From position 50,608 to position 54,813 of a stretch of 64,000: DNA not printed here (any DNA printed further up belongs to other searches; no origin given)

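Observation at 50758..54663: One 1301-aa ORF joins MurG, an FHA-like linker, the lipid II flippase MurJ and HEAT repeats, and overlaps mraY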

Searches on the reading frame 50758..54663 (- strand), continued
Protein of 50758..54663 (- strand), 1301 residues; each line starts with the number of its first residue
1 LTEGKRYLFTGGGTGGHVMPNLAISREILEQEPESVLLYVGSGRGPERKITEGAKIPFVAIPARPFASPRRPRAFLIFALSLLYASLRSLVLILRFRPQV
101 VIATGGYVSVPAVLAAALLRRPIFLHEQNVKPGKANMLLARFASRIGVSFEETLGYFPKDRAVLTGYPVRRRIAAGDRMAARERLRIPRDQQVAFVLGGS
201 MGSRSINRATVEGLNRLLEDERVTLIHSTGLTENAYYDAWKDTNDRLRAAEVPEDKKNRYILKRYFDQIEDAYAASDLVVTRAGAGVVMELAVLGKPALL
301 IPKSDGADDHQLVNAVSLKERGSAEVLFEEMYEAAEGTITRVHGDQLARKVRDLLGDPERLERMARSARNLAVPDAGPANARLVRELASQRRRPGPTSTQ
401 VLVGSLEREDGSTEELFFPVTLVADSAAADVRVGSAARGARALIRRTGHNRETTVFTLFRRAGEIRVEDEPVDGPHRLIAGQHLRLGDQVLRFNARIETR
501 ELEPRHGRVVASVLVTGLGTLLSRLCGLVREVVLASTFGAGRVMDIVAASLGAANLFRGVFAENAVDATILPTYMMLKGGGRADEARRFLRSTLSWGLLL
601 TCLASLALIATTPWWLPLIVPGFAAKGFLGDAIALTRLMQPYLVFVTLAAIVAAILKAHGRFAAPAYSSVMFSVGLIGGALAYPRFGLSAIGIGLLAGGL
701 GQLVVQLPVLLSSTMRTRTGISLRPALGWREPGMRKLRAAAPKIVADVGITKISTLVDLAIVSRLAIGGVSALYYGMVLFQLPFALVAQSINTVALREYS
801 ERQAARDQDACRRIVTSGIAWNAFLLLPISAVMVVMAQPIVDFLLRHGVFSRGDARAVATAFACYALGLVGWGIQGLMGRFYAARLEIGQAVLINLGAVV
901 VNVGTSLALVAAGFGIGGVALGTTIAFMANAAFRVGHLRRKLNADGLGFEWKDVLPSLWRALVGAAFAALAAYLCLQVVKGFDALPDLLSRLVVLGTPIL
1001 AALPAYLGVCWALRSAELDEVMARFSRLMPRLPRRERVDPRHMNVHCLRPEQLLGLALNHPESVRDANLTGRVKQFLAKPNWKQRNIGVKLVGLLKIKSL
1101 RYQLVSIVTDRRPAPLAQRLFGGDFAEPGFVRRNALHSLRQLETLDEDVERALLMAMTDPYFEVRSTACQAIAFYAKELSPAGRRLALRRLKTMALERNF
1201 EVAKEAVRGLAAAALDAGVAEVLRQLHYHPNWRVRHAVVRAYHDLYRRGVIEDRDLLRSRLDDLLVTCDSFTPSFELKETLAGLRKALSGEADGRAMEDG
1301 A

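Call 50: find_encoding_contigs(protein=P0091, flank=10000, max_places=1)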
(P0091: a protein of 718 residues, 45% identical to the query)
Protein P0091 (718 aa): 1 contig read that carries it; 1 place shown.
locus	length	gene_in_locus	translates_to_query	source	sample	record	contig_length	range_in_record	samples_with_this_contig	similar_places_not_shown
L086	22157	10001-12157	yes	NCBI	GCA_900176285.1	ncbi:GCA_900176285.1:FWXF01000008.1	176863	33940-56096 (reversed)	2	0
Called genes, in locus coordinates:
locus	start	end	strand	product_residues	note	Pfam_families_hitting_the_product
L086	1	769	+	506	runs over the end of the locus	PF08448:PAS_4, PF13426:PAS_9, PF00512:HisKA, PF02518:HATPase_c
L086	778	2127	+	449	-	PF00072:Response_reg, PF00158:Sigma54_activat, PF01078:Mg_chelatase (faint), PF14532:Sigma54_activ_2, PF07728:AAA_5, PF25601:AAA_lid_14, PF02954:HTH_8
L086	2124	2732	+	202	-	PF07998:Peptidase_M54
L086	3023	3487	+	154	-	-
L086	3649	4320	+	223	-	PF12225:DUF5981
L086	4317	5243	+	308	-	PF02219:MTHFR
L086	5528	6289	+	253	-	PF01656:CbiA, PF13614:AAA_31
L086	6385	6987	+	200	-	PF02142:MGS, PF01808:AICARFT_IMPCHas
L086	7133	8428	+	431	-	PF02844:GARS_N, PF01071:GARS_A, PF02222:ATP-grasp, PF02786:CPSase_L_D2 (weak), PF02843:GARS_C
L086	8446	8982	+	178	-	PF00731:AIRC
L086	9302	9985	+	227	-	PF01300:Sua5_yciO_yrdC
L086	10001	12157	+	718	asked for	PF03033:Glyco_transf_28, PF04101:Glyco_tran_28_C, PF02985:HEAT (faint), PF13646:HEAT_2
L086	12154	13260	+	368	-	PF10555:MraY_sig1 (weak), PF00953:Glycos_transf_4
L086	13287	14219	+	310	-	PF00174:Oxidored_molyb (weak)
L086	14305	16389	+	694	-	PF00989:PAS (weak), PF13426:PAS_9, PF02518:HATPase_c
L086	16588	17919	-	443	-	PF02737:3HCDH_N (faint), PF03446:NAD_binding_2 (faint), PF03721:UDPG_MGDP_dh_N, PF03807:F420_oxidored (faint), PF00984:UDPG_MGDP_dh, PF03720:UDPG_MGDP_dh_C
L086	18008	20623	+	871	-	PF00672:HAMP, PF00989:PAS, PF13188:PAS_8, PF13426:PAS_9, PF00989:PAS, PF13426:PAS_9, PF00512:HisKA, PF02518:HATPase_c, +2 more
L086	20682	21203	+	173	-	PF01923:Cob_adeno_trans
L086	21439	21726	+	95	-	PF00166:Cpn10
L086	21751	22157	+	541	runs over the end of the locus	PF00118:Cpn60_TCP1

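Call 51: find_encoding_contigs(protein=P0119, flank=10000, max_places=1)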
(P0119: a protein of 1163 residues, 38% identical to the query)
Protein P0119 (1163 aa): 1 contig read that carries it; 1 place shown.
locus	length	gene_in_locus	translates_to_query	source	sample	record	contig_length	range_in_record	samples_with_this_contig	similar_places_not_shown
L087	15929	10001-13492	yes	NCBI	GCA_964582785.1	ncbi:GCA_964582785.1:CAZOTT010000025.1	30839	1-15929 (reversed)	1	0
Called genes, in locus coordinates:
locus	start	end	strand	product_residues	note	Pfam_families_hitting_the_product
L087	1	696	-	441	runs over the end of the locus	PF03051:Peptidase_C1_2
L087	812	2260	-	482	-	PF00535:Glycos_transf_2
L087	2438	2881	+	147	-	PF02566:OsmC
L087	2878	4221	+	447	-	PF01008:IF-2B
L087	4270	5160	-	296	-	-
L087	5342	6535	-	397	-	PF13000:Acatn (weak), PF07690:MFS_1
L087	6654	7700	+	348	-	PF13439:Glyco_transf_4, PF13579:Glyco_trans_4_4, PF00534:Glycos_transf_1, PF13692:Glyco_trans_1_4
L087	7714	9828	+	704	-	PF14742:GDE_N_bis, PF22422:MGH1-like_GH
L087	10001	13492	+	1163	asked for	PF03023:MurJ, PF03033:Glyco_transf_28, PF04101:Glyco_tran_28_C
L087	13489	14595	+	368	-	PF00953:Glycos_transf_4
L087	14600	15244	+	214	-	PF00753:Lactamase_B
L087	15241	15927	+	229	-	?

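Call 52: find_encoding_contigs(protein=P0056, flank=10000, max_places=1)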
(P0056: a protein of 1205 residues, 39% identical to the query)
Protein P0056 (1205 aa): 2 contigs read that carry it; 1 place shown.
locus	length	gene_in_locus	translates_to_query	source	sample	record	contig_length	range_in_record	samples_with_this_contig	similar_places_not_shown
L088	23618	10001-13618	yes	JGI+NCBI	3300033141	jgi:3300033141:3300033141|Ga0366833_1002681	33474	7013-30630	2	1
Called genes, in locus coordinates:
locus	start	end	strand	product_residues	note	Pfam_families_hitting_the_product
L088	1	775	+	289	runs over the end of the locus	PF02754:CCG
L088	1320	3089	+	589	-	PF12797:Fer4_2 (faint), PF13484:Fer4_16 (faint), PF13183:Fer4_8, PF13187:Fer4_9 (weak), PF13237:Fer4_10 (weak), PF13534:Fer4_17 (weak)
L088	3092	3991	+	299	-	PF02754:CCG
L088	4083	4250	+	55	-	PF07992:Pyr_redox_2 (weak), PF12831:FAD_oxidored, PF13450:NAD_binding_8 (weak)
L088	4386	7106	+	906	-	PF12838:Fer4_7 (weak), PF00890:FAD_binding_2 (weak), PF07992:Pyr_redox_2, PF12831:FAD_oxidored, PF13450:NAD_binding_8 (weak), PF12838:Fer4_7 (weak), PF13187:Fer4_9 (weak), PF14697:Fer4_21, +5 more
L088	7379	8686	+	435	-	PF02844:GARS_N, PF13549:ATP-grasp_5 (weak), PF01071:GARS_A, PF02786:CPSase_L_D2 (weak), PF02222:ATP-grasp (weak), PF02843:GARS_C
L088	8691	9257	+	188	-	PF00731:AIRC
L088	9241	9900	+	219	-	PF01300:Sua5_yciO_yrdC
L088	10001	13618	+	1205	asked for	PF03023:MurJ, PF03033:Glyco_transf_28, PF04101:Glyco_tran_28_C, PF02985:HEAT (faint), PF13646:HEAT_2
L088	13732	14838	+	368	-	PF10555:MraY_sig1 (faint), PF00953:Glycos_transf_4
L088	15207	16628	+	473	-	PF00672:HAMP, PF00211:Guanylate_cyc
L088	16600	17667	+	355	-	PF01522:Polysacc_deac_1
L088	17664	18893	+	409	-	PF13174:TPR_6 (faint), PF13181:TPR_8 (faint), PF13414:TPR_11 (faint), PF01476:LysM, PF13424:TPR_12, PF13432:TPR_16 (weak), PF00515:TPR_1 (weak), PF07719:TPR_2 (weak), +1 more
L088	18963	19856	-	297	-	PF02649:GCHY-1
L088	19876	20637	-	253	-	PF00142:Fer4_NifH (weak), PF01656:CbiA, PF02374:ArsA_ATPase, PF06564:CBP_BcsQ (faint), PF10609:ParA (weak), PF13614:AAA_31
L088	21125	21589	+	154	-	PF00582:Usp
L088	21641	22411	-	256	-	PF13085:Fer2_3, PF13187:Fer4_9 (faint), PF00037:Fer4 (weak), PF12797:Fer4_2 (weak), PF12837:Fer4_6 (weak), PF13183:Fer4_8, PF13237:Fer4_10, PF12838:Fer4_7 (weak)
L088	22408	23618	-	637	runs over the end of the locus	PF00890:FAD_binding_2, PF02910:Succ_DH_flav_C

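Call 53: list_cluster_members(proteins=[P0091, P0083, P0009, P0006, P0050, P0056, P0004, P0021, P0060, P0119])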
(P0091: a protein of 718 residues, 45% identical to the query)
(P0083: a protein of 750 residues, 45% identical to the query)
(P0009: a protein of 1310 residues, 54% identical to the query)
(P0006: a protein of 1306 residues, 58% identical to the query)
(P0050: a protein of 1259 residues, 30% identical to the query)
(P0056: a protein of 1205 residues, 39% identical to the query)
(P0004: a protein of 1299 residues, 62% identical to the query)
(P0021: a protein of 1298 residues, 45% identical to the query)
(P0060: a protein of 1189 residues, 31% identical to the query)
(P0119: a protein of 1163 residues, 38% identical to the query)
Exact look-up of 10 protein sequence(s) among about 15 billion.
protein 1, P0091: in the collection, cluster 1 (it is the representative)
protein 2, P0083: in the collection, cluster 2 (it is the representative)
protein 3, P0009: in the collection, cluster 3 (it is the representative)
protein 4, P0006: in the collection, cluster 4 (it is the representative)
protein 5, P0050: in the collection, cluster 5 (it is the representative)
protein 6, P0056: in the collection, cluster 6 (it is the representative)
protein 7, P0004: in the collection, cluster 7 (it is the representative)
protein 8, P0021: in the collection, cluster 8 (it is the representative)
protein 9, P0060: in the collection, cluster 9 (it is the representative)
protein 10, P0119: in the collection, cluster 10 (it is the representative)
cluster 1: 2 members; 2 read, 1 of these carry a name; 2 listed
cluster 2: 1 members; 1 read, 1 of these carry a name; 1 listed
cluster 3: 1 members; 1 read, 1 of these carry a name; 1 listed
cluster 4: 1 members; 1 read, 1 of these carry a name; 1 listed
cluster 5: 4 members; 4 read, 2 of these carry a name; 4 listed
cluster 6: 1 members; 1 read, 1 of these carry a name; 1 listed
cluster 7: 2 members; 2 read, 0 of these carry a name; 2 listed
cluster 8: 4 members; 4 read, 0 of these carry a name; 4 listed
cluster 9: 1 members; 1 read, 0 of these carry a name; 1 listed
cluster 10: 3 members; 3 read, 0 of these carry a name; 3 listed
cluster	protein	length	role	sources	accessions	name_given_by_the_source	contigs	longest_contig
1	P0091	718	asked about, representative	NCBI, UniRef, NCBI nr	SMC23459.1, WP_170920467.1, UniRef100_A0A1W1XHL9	UDP-N-acetylglucosamine--N-acetylmuramyl-(pentapeptide) pyrophosphoryl-undecaprenol ... | glycosyltransferase [Desulfacinum hydrothermale]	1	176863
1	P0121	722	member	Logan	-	-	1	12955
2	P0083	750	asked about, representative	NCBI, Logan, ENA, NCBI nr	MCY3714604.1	MAG: glycosyltransferase [Gemmatimonadetes bacterium] | glycosyltransferase [Gemmatimonadota bacterium]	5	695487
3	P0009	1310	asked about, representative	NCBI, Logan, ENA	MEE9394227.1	MAG: murein biosynthesis integral membrane protein MurJ [Planctomycetota bacterium]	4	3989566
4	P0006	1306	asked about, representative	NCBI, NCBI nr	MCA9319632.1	MAG: murein biosynthesis integral membrane protein MurJ [Planctomycetes bacterium] | murein biosynthesis integral membrane protein MurJ [Planctomycetota bacterium]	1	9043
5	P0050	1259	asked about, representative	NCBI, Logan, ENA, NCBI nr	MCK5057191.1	MAG: murein biosynthesis integral membrane protein MurJ [Candidatus Aminicenantes ... | murein biosynthesis integral membrane protein MurJ [Candidatus Aminicenantes bacterium]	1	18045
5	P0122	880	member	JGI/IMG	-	putative peptidoglycan lipid II flippase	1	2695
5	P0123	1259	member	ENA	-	-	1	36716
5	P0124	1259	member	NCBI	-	-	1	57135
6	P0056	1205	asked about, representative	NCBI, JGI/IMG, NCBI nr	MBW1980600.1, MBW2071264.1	MAG: murein biosynthesis integral membrane protein MurJ [Deltaproteobacteria bacterium] | murein biosynthesis integral membrane protein MurJ [Deltaproteobacteria bacterium]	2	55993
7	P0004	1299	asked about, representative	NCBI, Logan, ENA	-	-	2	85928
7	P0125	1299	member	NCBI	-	-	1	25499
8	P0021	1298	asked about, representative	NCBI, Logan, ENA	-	-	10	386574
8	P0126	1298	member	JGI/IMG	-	-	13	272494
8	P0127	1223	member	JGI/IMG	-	-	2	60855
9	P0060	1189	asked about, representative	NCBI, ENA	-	-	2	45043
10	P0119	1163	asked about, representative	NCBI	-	-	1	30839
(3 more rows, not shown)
